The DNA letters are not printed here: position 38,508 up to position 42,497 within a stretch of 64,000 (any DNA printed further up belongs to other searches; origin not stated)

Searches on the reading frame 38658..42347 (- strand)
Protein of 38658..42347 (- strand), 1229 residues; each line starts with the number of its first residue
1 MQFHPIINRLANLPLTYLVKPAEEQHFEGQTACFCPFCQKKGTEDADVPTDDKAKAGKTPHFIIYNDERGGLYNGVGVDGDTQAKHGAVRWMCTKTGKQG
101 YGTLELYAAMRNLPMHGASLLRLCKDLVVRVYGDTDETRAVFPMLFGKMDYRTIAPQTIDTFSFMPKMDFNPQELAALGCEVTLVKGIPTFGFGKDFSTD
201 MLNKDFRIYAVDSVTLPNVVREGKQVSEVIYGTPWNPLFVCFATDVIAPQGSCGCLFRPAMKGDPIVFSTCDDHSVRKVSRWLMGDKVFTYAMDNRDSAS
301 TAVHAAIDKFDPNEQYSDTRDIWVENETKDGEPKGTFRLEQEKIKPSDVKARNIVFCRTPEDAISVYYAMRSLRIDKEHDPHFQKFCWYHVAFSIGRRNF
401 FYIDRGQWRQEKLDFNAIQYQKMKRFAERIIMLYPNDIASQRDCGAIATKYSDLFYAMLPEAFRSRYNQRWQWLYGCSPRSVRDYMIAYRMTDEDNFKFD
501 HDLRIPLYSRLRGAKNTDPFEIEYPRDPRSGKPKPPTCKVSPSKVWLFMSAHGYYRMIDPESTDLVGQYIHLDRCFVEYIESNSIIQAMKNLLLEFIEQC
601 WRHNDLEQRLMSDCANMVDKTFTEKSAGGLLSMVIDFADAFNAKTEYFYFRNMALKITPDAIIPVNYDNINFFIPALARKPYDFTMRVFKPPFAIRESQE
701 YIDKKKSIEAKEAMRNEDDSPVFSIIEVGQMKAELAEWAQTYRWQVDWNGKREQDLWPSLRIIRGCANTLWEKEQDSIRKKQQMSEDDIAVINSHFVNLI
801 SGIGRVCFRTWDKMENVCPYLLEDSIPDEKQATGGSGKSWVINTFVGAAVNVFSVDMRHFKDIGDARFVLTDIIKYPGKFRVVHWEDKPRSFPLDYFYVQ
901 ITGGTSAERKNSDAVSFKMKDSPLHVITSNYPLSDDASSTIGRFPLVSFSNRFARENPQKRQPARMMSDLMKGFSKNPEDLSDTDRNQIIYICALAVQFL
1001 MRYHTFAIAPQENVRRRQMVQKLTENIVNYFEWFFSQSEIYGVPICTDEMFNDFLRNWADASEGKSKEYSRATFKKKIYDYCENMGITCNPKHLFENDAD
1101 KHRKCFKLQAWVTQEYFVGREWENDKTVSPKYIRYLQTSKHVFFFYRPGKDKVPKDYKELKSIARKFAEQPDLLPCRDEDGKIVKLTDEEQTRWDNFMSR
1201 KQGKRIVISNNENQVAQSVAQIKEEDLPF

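Call 23: search_protein_families(library=phrogs, max_evalue=0.001, proteins=[window:38658-42347:-])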
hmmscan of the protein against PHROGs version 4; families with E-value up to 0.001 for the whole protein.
window:38658-42347:- (1229 aa): 1 family
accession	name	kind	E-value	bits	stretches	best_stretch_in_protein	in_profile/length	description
phrog_28855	-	unknown function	1.4e-08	34.6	1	818-974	518-664/804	-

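Call 24: search_protein_families(library=pfam, max_evalue=0.001, proteins=[window:38658-42347:-])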
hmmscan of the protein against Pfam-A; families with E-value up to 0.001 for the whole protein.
window:38658-42347:- (1229 aa): 0 families

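Call 91: search_protein_families(library=ncbifam, max_evalue=0.01, proteins=[window:38658-42347:-])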
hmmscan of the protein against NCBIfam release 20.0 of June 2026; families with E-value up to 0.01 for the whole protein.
window:38658-42347:- (1229 aa): 0 families

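Call 92: search_solved_structures(query=window:38658-42347:-, max_evalue=1)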
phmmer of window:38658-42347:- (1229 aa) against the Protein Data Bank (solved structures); distinct sequences matched with E-value up to 1: 0.
